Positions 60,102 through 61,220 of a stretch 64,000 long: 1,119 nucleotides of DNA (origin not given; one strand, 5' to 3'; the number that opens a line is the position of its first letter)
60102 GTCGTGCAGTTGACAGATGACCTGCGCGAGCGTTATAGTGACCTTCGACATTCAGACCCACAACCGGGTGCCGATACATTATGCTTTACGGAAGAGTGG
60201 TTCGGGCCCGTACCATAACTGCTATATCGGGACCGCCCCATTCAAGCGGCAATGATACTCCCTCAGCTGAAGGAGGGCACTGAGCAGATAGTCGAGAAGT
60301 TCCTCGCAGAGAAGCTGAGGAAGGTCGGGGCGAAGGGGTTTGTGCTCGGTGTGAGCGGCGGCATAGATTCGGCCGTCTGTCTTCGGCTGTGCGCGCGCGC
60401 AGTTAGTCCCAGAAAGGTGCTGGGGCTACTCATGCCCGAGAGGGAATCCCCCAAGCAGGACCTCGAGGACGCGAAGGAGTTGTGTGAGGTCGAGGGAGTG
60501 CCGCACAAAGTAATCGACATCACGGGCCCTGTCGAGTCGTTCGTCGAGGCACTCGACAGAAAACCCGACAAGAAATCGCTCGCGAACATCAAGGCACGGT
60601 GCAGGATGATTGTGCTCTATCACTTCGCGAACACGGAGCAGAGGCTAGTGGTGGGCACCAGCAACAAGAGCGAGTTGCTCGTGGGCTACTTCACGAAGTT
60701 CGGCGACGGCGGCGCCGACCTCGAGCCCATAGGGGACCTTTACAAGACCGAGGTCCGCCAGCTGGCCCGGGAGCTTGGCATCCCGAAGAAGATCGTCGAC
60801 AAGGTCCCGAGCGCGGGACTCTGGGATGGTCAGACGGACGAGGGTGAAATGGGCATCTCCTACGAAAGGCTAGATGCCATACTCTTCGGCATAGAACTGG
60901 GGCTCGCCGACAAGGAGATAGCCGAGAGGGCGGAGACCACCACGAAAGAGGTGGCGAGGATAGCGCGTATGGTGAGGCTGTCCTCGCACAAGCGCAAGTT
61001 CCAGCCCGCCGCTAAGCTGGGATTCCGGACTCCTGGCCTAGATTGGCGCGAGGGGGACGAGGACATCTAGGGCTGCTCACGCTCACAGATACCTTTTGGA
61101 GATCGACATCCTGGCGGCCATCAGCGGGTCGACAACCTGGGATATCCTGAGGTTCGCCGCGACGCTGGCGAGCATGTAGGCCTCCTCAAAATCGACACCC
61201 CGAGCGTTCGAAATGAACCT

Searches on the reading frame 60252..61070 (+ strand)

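Call 20: search_protein_families(library=pfam, proteins=[window:60252-61070:+], max_evalue=0.001)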
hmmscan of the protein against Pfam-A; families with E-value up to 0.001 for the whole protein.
window:60252-61070:+ (272 aa): 3 families
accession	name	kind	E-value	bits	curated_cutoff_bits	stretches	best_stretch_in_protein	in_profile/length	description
PF02540.23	NAD_synthase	-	6.7e-83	278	21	1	14-249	5-240/242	NAD synthase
PF03054.22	tRNA_Me_trans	-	2.7e-06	27.7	20.6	0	31-91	4-73/202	tRNA methyl transferase HUP domain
PF06508.19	QueC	-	4.3e-05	23.5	22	1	31-91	3-61/210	Queuosine biosynthesis protein QueC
